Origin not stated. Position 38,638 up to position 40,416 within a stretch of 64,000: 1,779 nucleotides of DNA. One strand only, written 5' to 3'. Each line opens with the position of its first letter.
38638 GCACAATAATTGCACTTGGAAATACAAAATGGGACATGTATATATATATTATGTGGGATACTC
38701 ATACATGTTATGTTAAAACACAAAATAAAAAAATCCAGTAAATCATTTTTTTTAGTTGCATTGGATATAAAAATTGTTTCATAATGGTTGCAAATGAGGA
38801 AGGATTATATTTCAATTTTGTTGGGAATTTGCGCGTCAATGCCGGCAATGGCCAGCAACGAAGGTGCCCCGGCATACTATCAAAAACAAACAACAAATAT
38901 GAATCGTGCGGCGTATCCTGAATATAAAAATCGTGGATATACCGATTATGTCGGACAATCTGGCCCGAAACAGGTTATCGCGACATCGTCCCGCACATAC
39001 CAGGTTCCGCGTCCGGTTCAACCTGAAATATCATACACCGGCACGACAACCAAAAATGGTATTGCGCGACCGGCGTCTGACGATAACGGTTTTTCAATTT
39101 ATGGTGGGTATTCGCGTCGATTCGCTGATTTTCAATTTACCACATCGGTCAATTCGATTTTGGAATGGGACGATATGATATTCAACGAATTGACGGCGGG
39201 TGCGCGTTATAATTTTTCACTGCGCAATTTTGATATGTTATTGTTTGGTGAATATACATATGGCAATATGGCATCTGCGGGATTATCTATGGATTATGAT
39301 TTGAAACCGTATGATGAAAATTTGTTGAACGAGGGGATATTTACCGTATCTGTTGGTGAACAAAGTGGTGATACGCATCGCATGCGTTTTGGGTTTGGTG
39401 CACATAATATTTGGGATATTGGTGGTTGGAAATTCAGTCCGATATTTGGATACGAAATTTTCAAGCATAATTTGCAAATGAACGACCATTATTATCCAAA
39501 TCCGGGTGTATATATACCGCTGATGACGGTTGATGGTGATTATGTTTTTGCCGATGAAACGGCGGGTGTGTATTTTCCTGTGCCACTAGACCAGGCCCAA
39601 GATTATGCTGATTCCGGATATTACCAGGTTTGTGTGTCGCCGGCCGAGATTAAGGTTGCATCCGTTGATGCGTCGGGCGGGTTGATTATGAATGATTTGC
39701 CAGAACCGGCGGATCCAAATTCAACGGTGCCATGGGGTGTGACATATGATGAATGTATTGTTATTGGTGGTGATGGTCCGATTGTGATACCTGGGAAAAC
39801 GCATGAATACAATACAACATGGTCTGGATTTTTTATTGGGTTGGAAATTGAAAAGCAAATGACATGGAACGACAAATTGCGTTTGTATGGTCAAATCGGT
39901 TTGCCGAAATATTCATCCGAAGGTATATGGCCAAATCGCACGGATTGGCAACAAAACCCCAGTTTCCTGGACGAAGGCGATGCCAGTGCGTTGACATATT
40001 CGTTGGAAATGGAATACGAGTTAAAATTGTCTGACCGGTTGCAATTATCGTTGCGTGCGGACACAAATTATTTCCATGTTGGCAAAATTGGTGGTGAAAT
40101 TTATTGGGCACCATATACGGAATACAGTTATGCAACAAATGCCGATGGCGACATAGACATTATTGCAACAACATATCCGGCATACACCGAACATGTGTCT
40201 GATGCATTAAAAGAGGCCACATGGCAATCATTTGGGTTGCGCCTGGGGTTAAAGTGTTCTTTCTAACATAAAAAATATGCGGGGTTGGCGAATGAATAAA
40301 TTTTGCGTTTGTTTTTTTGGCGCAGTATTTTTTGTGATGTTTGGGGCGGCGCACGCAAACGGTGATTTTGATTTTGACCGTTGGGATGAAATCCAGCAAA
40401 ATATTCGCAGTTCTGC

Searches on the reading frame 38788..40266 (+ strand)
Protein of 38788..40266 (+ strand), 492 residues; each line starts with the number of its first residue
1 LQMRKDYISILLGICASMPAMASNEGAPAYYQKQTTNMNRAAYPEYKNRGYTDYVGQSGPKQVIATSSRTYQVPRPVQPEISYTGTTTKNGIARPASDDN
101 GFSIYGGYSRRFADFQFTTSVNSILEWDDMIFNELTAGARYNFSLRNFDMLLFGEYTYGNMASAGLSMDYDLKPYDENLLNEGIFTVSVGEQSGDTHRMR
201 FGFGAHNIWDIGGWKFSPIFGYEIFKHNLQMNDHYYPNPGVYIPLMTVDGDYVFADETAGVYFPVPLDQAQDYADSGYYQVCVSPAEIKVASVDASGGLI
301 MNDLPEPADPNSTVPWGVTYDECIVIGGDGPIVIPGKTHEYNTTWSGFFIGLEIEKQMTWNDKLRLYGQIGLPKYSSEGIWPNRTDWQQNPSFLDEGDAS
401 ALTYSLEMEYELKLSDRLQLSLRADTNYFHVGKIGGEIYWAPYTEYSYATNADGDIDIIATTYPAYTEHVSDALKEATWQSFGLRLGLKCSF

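Call 14: search_protein_families(library=pfam, proteins=[window:38788-40266:+], max_evalue=0.01)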
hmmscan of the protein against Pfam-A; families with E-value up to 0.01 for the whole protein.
window:38788-40266:+ (492 aa): 1 family
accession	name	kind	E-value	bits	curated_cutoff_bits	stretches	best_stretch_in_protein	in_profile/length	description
PF17251.8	Pom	-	7.6e-09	35.7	22.4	1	331-431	147-246/285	Protochlamydia outer membrane protein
